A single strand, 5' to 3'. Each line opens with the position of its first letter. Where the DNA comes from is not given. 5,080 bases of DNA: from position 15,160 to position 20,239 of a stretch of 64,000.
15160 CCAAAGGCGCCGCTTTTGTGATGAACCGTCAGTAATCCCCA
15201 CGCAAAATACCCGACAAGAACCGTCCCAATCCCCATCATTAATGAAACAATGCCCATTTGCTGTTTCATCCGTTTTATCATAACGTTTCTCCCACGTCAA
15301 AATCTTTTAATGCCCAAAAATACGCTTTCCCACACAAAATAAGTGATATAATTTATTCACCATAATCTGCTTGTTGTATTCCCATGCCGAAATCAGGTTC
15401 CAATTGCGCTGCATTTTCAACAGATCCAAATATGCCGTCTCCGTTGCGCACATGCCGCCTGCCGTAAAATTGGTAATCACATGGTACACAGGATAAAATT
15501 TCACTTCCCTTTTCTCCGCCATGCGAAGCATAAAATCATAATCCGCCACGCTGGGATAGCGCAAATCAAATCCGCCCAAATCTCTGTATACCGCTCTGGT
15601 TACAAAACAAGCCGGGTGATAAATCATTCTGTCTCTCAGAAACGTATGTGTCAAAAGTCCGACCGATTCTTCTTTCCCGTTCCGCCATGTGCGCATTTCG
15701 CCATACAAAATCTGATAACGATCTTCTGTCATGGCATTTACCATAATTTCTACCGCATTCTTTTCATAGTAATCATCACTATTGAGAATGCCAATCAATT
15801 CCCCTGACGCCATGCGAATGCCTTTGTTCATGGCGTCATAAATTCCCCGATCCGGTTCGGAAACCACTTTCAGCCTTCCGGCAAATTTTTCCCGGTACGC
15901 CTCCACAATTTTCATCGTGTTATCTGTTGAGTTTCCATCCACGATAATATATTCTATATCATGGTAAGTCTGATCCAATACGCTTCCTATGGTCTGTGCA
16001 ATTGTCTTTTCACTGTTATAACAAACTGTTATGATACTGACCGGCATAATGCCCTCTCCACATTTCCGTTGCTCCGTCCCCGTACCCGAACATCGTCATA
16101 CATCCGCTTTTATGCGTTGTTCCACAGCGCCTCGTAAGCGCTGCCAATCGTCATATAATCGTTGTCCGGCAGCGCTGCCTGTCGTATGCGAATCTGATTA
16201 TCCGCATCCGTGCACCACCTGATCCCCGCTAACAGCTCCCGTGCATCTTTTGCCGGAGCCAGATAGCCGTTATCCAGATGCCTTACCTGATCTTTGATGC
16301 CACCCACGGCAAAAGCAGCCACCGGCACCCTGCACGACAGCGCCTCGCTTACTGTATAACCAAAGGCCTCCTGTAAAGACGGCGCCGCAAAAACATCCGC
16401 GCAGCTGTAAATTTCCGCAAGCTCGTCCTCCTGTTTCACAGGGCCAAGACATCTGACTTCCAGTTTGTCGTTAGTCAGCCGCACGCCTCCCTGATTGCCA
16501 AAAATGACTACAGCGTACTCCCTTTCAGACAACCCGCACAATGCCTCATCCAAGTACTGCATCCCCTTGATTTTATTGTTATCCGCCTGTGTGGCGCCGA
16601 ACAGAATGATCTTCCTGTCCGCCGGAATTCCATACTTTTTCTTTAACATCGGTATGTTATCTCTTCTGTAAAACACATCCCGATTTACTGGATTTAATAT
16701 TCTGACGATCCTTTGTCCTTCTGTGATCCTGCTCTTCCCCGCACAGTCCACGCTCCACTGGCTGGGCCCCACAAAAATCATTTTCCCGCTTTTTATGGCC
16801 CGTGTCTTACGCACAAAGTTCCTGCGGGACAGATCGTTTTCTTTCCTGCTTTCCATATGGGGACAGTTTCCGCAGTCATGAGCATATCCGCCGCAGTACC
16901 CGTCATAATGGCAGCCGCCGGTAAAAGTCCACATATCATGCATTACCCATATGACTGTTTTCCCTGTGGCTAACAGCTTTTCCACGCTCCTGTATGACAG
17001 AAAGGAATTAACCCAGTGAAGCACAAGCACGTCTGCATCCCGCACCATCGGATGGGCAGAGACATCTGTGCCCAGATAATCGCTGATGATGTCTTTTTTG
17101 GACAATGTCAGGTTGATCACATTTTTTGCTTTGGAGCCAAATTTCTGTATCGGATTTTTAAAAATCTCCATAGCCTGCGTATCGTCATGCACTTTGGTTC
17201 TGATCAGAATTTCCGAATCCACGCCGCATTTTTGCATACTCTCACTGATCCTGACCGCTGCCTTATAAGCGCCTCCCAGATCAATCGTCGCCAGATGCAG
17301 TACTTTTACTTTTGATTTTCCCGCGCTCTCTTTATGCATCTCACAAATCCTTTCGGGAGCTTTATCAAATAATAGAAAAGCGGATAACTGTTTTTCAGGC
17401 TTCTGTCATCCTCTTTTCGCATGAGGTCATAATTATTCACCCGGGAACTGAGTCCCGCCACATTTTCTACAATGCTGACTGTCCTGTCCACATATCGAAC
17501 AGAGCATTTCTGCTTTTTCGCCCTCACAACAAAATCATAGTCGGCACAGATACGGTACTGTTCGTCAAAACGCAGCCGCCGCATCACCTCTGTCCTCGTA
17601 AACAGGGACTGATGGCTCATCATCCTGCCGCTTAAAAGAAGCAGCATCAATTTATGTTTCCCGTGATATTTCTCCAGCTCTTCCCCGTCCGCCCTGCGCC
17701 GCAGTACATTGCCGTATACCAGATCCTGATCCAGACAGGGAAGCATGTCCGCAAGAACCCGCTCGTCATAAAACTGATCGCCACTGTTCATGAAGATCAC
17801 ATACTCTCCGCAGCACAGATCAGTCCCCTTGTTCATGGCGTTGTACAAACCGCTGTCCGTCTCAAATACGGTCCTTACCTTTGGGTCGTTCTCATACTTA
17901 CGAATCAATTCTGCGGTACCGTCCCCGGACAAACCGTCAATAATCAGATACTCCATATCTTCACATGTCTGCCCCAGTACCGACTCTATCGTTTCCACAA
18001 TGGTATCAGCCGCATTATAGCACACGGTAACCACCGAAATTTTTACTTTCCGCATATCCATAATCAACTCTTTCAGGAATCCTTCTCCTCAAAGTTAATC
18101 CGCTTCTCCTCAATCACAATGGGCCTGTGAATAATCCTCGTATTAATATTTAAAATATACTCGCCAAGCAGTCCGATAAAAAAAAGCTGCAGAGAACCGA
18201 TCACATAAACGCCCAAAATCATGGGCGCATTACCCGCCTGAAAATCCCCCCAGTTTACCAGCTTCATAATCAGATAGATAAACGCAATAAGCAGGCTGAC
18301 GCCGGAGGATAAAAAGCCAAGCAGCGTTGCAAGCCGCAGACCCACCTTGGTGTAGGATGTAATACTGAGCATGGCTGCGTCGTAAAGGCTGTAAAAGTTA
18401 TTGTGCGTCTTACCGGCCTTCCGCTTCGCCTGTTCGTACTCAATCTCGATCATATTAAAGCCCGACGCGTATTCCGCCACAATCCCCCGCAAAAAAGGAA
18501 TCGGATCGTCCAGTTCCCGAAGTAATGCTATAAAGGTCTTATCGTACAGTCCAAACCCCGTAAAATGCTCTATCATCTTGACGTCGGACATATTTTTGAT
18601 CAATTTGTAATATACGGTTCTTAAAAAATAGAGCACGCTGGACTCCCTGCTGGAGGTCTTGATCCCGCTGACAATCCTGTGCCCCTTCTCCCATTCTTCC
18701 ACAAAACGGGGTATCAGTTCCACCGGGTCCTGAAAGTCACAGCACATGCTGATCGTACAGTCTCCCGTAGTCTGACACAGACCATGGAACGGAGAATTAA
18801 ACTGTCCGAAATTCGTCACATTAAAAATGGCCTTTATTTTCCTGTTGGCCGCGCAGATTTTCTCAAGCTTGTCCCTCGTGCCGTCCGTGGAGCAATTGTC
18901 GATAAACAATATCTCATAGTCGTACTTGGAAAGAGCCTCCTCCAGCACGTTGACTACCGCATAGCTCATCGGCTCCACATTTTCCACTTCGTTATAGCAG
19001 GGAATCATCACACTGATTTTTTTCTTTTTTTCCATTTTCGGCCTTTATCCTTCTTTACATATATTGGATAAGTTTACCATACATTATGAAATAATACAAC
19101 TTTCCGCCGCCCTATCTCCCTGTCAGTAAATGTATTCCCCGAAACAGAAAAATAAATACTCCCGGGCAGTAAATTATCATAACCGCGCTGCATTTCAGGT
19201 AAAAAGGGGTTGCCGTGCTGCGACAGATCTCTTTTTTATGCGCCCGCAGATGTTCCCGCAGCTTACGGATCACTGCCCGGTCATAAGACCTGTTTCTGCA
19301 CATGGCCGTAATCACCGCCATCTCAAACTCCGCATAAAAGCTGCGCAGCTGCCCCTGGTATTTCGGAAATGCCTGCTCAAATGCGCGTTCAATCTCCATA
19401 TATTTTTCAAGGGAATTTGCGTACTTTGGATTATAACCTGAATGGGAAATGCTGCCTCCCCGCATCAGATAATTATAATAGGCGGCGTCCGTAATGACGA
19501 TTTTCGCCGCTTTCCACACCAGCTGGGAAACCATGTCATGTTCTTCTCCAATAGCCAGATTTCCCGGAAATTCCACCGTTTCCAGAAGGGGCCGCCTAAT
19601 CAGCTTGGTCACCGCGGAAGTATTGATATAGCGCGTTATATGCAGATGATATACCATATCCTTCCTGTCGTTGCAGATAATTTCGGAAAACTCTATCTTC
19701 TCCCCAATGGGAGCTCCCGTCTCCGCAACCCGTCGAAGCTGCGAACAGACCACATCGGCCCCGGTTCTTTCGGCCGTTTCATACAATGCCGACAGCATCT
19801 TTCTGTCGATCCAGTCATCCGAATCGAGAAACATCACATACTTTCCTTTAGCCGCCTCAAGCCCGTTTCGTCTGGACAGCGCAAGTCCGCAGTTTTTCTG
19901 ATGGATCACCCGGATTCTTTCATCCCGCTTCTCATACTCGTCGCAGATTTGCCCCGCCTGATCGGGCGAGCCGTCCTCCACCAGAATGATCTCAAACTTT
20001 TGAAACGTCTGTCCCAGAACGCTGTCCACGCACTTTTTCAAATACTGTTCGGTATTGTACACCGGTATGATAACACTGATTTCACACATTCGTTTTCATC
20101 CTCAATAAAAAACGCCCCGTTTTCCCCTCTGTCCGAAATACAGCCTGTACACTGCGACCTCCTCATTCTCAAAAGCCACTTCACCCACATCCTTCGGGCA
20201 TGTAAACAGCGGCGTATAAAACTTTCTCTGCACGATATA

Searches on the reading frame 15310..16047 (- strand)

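Call 41: search_protein_families(library=pfam, proteins=[window:15310-16047:-], max_evalue=0.000001)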
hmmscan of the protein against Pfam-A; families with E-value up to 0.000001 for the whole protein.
window:15310-16047:- (246 aa): 3 families
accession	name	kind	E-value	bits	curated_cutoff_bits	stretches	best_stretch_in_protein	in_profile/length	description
PF00535.33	Glycos_transf_2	-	3.3e-32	112.2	23.3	1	4-127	1-124/168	Glycosyl transferase family 2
PF13641.12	Glyco_tranf_2_3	-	6.4e-11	43.1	27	1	3-162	3-179/230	Glycosyltransferase like family 2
PF10111.15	Glyco_tranf_2_2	-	4.6e-10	39.9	27.3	0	4-106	1-106/276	Glycosyltransferase like family 2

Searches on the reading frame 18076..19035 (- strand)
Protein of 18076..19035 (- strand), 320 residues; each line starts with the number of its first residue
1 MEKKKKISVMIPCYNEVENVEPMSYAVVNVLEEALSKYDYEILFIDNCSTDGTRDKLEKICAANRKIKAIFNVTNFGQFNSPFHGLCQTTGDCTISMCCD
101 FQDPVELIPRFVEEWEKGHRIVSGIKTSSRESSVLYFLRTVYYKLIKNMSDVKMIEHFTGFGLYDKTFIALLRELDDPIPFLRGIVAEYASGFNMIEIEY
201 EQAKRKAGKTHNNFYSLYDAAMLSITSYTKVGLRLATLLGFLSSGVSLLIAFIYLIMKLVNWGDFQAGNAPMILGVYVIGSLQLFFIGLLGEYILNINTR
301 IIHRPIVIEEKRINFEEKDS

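Call 41: search_protein_families(library=pfam, proteins=[window:18076-19035:-], max_evalue=0.000001)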
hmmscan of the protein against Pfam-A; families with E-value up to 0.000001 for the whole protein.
window:18076-19035:- (320 aa): 1 family
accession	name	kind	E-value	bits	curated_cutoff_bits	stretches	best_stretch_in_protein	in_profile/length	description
PF00535.33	Glycos_transf_2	-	1.1e-19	71.4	23.3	1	8-160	1-155/168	Glycosyl transferase family 2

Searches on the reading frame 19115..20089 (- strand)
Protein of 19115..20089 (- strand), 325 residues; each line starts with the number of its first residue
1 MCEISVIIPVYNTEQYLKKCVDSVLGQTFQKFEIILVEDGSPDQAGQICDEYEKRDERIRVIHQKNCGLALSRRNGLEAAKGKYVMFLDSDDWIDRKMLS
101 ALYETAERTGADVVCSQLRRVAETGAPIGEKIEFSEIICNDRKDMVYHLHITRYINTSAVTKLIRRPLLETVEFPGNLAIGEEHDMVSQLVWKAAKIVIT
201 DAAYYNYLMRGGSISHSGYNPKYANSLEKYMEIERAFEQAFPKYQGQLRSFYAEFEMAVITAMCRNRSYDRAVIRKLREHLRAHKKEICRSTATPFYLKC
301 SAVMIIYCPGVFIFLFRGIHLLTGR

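Call 41: search_protein_families(library=pfam, proteins=[window:19115-20089:-], max_evalue=0.000001)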
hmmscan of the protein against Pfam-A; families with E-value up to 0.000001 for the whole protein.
window:19115-20089:- (325 aa): 3 families
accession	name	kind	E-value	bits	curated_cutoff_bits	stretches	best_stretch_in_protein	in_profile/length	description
PF00535.33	Glycos_transf_2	-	8.2e-40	136.9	23.3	1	5-146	1-144/168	Glycosyl transferase family 2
PF10111.15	Glyco_tranf_2_2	-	1.1e-11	45.2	27.3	1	5-104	1-104/276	Glycosyltransferase like family 2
PF13641.12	Glyco_tranf_2_3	-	9.1e-11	42.6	27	1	4-114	3-119/230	Glycosyltransferase like family 2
